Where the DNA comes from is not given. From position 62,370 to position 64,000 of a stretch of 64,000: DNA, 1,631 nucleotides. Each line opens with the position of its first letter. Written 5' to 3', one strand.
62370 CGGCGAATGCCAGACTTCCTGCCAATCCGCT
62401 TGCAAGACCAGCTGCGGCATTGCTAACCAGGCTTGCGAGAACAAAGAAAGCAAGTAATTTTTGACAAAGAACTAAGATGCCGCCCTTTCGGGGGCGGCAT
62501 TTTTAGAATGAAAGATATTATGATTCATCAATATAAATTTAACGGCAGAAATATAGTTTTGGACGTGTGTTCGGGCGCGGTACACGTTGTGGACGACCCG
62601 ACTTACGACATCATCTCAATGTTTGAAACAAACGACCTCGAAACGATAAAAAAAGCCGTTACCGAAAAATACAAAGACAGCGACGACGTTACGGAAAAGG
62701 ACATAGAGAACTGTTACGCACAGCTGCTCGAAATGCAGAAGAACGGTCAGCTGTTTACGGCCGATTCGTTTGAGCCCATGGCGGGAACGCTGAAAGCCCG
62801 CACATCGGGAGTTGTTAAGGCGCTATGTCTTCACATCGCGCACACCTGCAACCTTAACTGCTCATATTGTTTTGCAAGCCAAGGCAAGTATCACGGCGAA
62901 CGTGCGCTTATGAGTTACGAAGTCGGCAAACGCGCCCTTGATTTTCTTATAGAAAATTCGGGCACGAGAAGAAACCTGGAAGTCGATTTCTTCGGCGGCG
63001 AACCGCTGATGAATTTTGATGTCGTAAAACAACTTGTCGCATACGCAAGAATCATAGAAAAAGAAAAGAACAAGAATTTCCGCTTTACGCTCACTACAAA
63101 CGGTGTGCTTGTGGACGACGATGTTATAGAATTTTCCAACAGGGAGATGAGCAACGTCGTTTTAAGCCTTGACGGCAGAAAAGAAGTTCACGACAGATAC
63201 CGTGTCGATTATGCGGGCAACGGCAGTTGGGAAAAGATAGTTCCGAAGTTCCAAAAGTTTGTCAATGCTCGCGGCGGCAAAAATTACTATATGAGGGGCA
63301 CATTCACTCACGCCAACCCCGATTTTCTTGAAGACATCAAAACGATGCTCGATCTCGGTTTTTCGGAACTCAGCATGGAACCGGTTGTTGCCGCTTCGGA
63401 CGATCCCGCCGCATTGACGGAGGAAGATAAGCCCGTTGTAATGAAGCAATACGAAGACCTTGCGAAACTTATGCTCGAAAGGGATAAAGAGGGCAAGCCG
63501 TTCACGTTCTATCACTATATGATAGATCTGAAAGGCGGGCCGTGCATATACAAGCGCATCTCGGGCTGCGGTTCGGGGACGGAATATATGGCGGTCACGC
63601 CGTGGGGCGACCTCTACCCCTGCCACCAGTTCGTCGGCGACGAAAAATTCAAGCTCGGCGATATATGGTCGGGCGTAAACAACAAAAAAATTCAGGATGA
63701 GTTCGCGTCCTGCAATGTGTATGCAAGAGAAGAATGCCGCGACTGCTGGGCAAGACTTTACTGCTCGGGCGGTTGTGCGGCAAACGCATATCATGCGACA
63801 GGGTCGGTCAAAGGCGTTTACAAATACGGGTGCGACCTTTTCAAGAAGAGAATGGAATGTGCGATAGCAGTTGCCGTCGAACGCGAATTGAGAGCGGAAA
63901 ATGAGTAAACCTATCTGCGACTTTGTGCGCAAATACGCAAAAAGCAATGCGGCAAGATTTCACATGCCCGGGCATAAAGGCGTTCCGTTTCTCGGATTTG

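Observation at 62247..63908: Unannotated Cys-rich RiPP precursor (SCIFF type) with dedicated radical-SAM/SPASM maturase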

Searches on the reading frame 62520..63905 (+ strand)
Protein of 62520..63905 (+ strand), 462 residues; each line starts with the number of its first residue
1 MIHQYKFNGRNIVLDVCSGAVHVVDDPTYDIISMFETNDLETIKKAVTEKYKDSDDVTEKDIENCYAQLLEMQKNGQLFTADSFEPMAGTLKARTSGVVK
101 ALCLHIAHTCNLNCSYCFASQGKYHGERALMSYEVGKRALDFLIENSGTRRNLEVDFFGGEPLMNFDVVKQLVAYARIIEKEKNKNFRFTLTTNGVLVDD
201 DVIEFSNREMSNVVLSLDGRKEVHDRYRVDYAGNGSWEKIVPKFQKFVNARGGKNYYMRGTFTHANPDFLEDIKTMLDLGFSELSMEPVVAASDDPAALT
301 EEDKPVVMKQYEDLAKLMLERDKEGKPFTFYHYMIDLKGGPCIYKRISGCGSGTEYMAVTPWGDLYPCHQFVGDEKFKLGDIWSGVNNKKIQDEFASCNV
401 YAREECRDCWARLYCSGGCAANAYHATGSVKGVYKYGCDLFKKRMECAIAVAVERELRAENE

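Call 3: search_protein_families(library=ncbifam, proteins=[window:62520-63905:+], max_evalue=0.01)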
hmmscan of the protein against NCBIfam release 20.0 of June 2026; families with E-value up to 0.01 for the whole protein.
window:62520-63905:+ (462 aa): 72 families (the best 25 are shown)
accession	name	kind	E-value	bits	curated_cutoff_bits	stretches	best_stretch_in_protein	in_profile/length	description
TIGR03974.1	rSAM_six_Cys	equivalog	9.9e-230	763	425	1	2-453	1-450/451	thioether cross-link-forming SCIFF peptide maturase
NF040492.1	not_ScfB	exception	5.1e-168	559.6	855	1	2-452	4-448/450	ScfB-related radical SAM/SPASM orphan maturase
NF047865.1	rSAM_PapB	equivalog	1.5e-81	274.2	340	1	99-431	2-328/330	PapB family radical SAM/SPASM ranthipeptide maturase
TIGR04064.1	rSAM_nif11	equivalog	2.1e-79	267.4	518.7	1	3-453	5-434/459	nif11-like peptide radical SAM maturase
TIGR03906.1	quino_hemo_SAM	equivalog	5.7e-76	256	453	1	2-451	3-446/467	quinohemoprotein amine dehydrogenase maturation protein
TIGR04068.1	rSAM_ocin_clost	equivalog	1.2e-51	176.1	500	2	35-246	16-231/462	Cys-rich peptide radical SAM maturase CcpM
TIGR03978.1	rSAM_paired_1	equivalog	1.3e-37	129.7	370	1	85-432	65-429/466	His-Xaa-Ser system radical SAM maturase HxsB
NF035951.1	rSAM_RumMC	equivalog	3.3e-37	128.3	720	1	9-254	24-266/510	RumMC family radical SAM sactipeptide maturase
TIGR04115.1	rSAM_Cxxx_rpt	equivalog_domain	1.1e-33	117.3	350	1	100-446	2-354/359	radical SAM peptide maturase, CXXX-repeat target family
TIGR04280.1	geopep_mat_rSAM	hypoth_equivalog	1.3e-33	116.6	400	2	104-247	88-230/428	geopeptide radical SAM maturase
TIGR04163.1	rSAM_cobopep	equivalog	3.3e-33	115.1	375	1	101-455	65-422/428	peptide-modifying radical SAM enzyme CbpB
NF038170.1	lachnocin_rSAM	equivalog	6.7e-33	114.2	550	1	89-416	65-392/440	lachnocin radical SAM maturase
TIGR04463.1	rSAM_vs_C_rich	equivalog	7.7e-32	110.6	525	1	52-427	31-402/438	TIGR04463 family radical SAM/SPASM RiPP maturase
NF038107.1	rSAM_NF038107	equivalog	1.5e-31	109.7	600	1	8-432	14-413/444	Cys-every-fifth radical SAM/SPASM peptide maturase CefB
TIGR03942.1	sulfatase_rSAM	equivalog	1.5e-30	106.5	349.45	1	106-442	7-347/363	anaerobic sulfatase maturase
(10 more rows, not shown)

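Call 4: search_protein_families(library=pfam, proteins=[window:62520-63905:+], max_evalue=0.01)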
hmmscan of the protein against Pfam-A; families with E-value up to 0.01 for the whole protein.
window:62520-63905:+ (462 aa): 3 families
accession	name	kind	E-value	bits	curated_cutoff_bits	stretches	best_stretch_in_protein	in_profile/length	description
PF04055.27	Radical_SAM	-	5.5e-15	56.4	29.5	1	107-249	4-138/166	Radical SAM superfamily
PF13353.11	Fer4_12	-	1.9e-11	44.8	22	1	103-222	8-118/137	4Fe-4S single cluster domain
PF13186.11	SPASM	-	0.00024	21.8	21.5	1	350-410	1-67/67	Iron-sulfur cluster-binding domain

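Call 7: search_solved_structures(query=window:62520-63905:+, show_alignments=1)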
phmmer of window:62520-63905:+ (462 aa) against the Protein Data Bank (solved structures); distinct sequences matched with E-value up to 0.001: 8.
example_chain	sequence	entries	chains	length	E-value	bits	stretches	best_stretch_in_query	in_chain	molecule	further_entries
5wgg_A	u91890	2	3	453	2.1e-160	537.6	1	1-452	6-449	Radical SAM domain protein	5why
4k36_A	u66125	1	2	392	1.4e-14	56.9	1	107-245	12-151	Anaerobic sulfatase-maturating enzyme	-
4k37_A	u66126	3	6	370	1.7e-14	56.6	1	107-245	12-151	Anaerobic sulfatase-maturating enzyme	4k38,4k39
8vpo_A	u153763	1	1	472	8e-12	47.8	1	60-445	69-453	Radical SAM core domain-containing protein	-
9gm3_A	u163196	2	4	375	4.8e-10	41.9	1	103-240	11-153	ChlB radical SAM domain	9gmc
7n7i_A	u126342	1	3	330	0.00014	24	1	84-223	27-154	Viperin-like enzyme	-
6b4c_A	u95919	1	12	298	0.00038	22.5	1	93-223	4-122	Viperin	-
6efn_A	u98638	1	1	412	0.00042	22.3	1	102-233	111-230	Sporulation killing factor maturation protein SkfB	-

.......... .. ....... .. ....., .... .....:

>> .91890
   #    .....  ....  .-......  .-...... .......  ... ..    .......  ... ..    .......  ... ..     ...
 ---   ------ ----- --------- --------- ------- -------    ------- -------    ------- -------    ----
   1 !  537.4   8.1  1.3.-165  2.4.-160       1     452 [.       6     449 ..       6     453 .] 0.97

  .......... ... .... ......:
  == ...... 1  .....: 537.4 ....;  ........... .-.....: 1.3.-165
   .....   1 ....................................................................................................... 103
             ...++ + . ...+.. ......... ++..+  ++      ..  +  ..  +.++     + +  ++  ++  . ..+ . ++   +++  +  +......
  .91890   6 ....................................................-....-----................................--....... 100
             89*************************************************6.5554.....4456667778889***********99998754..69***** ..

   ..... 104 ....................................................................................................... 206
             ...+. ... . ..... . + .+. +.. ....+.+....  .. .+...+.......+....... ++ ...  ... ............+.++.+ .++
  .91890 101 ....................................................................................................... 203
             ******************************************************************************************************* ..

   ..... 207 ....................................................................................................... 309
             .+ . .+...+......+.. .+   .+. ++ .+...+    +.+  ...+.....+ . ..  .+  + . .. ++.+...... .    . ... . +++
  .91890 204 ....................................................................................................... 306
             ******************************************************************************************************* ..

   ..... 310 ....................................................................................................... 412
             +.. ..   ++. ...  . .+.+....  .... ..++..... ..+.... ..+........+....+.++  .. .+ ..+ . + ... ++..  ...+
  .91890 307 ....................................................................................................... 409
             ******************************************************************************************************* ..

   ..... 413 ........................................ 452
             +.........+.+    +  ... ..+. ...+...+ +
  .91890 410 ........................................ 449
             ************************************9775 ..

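Call 15: find_related_loci(query=window:62520-63905:+, collection=genome_contigs, flank=3000)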
Query window:62520-63905:+ (462 aa) in genome_contigs; peptide patterns used: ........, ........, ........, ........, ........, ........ (x = any residue, [..] = any of these).
600 stretches matched a pattern (row limit reached: there are more); 541 encode a relative of the query (tblastn E <= 1e-3); the best 80 are kept; 80 distinct loci.
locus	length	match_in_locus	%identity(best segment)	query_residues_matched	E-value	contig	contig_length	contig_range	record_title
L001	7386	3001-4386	89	1-462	0e+0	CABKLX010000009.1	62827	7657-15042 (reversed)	uncultured Clostridiales bacterium isolate MGYG-HGUT-01271 genome assembly, contig: NODE_136_length_62827_cov_19.6926, w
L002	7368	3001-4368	83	1-459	0e+0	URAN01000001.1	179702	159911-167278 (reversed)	uncultured Clostridiales bacterium isolate UMGS821 genome assembly, contig: NODE_20_length_179702_cov_7.747054, whole ge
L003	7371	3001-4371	83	1-460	0e+0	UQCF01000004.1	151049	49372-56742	uncultured Ruminococcus sp. isolate UMGS136 genome assembly, contig: NODE_9_length_151049_cov_76.839000, whole genome sh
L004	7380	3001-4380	81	1-460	0e+0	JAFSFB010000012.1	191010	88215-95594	MAG: Clostridia bacterium isolate RGIG3084 Goat_Rectum-5__c199, whole genome shotgun sequence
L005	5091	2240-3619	81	1-460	0e+0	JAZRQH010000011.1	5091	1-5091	MAG: Eubacteriales bacterium isolate T1900045365_YK20190055.MAGScoT_cleanbin_000014 SGB_6839_k141_746085, whole genome s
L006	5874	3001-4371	80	1-457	0e+0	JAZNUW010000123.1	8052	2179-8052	MAG: Acutalibacteraceae bacterium isolate T1900044794_TS20190260.MAGScoT_cleanbin_000011 SGB_2667_k141_2047472, whole ge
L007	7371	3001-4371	80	1-457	0e+0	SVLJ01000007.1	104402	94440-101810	MAG: Oscillospiraceae bacterium isolate SIG484 NODE_4708_length_104402_cov_14.628885, whole genome shotgun sequence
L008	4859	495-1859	80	1-455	0e+0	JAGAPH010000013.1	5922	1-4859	MAG: Clostridia bacterium isolate RGIG8650 Water_deer_Cecum.Co__c128526, whole genome shotgun sequence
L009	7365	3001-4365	78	1-455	0e+0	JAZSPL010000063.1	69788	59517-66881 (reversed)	MAG: Acutalibacteraceae bacterium isolate T1900044546_TS20190012.MAGScoT_cleanbin_000012 SGB_142_k141_2782112, whole gen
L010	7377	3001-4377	80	1-459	0e+0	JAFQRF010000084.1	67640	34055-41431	MAG: Clostridia bacterium isolate RGIG2077 Goat_Colon-2__c742369, whole genome shotgun sequence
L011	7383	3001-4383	79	1-461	0e+0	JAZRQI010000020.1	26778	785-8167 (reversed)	MAG: Acutalibacteraceae bacterium isolate T1900045365_YK20190055.MAGScoT_cleanbin_000008 SGB_6838_k141_3218593, whole ge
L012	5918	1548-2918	81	1-457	0e+0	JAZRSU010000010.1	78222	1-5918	MAG: Acutalibacteraceae bacterium isolate T1900045345_YK20190035.MAGScoT_cleanbin_000025 SGB_6704_k141_525222, whole gen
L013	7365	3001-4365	79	1-455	0e+0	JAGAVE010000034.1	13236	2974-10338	MAG: Clostridia bacterium isolate RGIG8803 Water_deer_Colon.Co__c182600, whole genome shotgun sequence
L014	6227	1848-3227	78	1-460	0e+0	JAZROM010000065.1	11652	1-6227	MAG: Acutalibacteraceae bacterium isolate T1900045392_YK20190082.MAGScoT_cleanbin_000020 SGB_6937_k141_3107212, whole ge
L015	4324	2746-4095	81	1-456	0e+0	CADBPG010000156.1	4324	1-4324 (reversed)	MAG: uncultured Clostridiales bacterium isolate RUG14172 genome assembly, contig: RUG14172_asm_156, whole genome shotgun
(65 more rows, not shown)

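Call 42: search_protein_families(library=ncbifam, proteins=[L001:4382-5722:+, L001:5751-6377:+], max_evalue=0.001)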
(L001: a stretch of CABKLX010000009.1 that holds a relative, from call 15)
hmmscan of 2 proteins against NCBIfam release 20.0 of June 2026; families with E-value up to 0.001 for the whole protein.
L001:4382-5722:+ (447 aa): 30 families (the best 25 are shown)
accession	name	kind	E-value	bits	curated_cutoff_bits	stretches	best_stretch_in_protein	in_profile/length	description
TIGR03812.1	tyr_de_CO2_Arch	equivalog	2.1e-08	33.4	299.4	1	71-192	81-196/375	tyrosine decarboxylase MfnA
TIGR02539.1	SepCysS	equivalog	7.4e-08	31.8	365.25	1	99-301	92-296/370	O-phospho-L-seryl-tRNA:Cys-tRNA synthase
NF006810.0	PRK09331.1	subfamily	7.4e-08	31.6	301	1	100-219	107-225/397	Sep-tRNA:Cys-tRNA synthetase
TIGR01326.1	OAH_OAS_sulfhy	subfamily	2.9e-07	29.5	495.1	1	150-217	141-204/418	O-acetylhomoserine aminocarboxypropyltransferase/cysteine synthase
NF004650.0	PRK05994.1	equivalog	1e-06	27.9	667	1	162-218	160-211/427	O-acetylhomoserine aminocarboxypropyltransferase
NF005872.0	PRK07812.1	equivalog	1.5e-06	26.9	703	1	164-220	172-223/439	bifunctional o-acetylhomoserine/o-acetylserine sulfhydrylase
NF006096.0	PRK08248.1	equivalog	1.9e-06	26.8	726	1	161-263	160-255/431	homocysteine synthase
NF004757.0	PRK06084.1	equivalog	3.1e-06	26.3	790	1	149-219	141-207/425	bifunctional O-acetylhomoserine aminocarboxypropyltransferase/cysteine synthase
NF011603.0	PRK15029.1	equivalog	6.1e-06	24.8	1167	0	48-263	202-434/756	arginine decarboxylase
NF006004.0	PRK08134.1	equivalog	8.2e-06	24.8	636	1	165-218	164-212/433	O-acetylhomoserine aminocarboxypropyltransferase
NF005810.0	PRK07671.1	equivalog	1.3e-05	24.5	594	1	140-218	125-197/377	bifunctional cystathionine gamma-lyase/homocysteine desulfhydrase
NF006097.0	PRK08249.1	equivalog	2.9e-05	22.6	600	1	139-226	141-225/402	cystathionine gamma-synthase family protein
TIGR03588.1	PseC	equivalog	4.8e-05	22.4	423.5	1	86-190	59-159/380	UDP-4-amino-4,6-dideoxy-N-acetyl-beta-L-altrosamine transaminase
NF004821.0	PRK06176.1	equivalog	5.4e-05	22.2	642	1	149-218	132-197/380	cystathionine gamma-synthase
NF005758.0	PRK07582.1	equivalog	6.2e-05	21.9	440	1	165-301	152-284/372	cystathionine gamma-lyase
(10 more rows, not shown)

L001:5751-6377:+ (209 aa): 9 families
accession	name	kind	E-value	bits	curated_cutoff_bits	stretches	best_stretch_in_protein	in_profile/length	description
NF041951.1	phage_RstR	subfamily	5e-14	52.5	80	1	8-79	3-74/108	RstR family transcriptional repressor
NF007257.0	PRK09706.1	subfamily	6.7e-07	29.2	101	1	6-85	4-83/135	transcriptional repressor DicA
TIGR03830.1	CxxCG_CxxCG_HTH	subfamily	2e-06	27.6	61.8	1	6-51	64-109/127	type II TA system antitoxin MqsA family protein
TIGR00270.2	TIGR00270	equivalog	6.9e-06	26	110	1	10-84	78-149/159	multiprotein bridging factor aMBF1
NF052239.1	antitox_spr1629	equivalog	1e-05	24.8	335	1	10-85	5-78/377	spr1629 family repressor/antitoxin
TIGR03070.1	couple_hipB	subfamily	3.8e-05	23.6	71.65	1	7-62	2-57/58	type II toxin-antitoxin system Y4mF family antitoxin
NF010465.0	PRK13890.1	equivalog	3.9e-05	23.7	96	1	6-72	4-70/121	conjugal transfer protein TrbA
NF047948.1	male_kill_WMK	equivalog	6.9e-05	22.4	300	1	4-78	159-233/300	WO male-killing family protein Wmk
NF003162.0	PRK04140.1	equivalog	0.00091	18.3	263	0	8-71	127-190/317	transcriptional regulator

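Call 43: search_protein_families(library=pfam, proteins=[L001:4382-5722:+, L001:5751-6377:+], max_evalue=0.001)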
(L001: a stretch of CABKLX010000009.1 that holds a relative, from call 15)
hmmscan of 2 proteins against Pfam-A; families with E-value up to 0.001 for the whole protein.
L001:4382-5722:+ (447 aa): 6 families
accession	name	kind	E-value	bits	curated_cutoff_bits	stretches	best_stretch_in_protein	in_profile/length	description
PF01276.26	OKR_DC_1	-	1.6e-28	100.1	27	1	4-291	2-316/417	Orn/Lys/Arg decarboxylase, major domain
PF05889.19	SepSecS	-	9.9e-08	31.5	21.1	1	86-263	90-267/389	O-phosphoseryl-tRNA(Sec) selenium transferase, SepSecS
PF03711.20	OKR_DC_1_C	-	1.6e-07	32.1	24.2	1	369-434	42-107/132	Orn/Lys/Arg decarboxylase, C-terminal domain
PF01053.26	Cys_Met_Meta_PP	-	4.6e-07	29.2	27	1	140-216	128-198/381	Cys/Met metabolism PLP-dependent enzyme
PF00282.25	Pyridoxal_deC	-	0.00042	19.6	27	1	96-229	144-279/375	Pyridoxal-dependent decarboxylase conserved domain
PF00155.27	Aminotran_1_2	-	0.00091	18.9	19.7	0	96-295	90-296/361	Aminotransferase class I and II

L001:5751-6377:+ (209 aa): 3 families
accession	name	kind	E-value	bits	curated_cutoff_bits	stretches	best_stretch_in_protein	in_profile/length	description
PF01381.28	HTH_3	-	7.6e-14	51.9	23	1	12-65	1-54/55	Helix-turn-helix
PF13560.12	HTH_31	-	2.4e-10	41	27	1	14-65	8-60/64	Helix-turn-helix domain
PF13443.12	HTH_26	-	2e-06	28.4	22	1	11-63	1-54/63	Cro/C1-type HTH DNA-binding domain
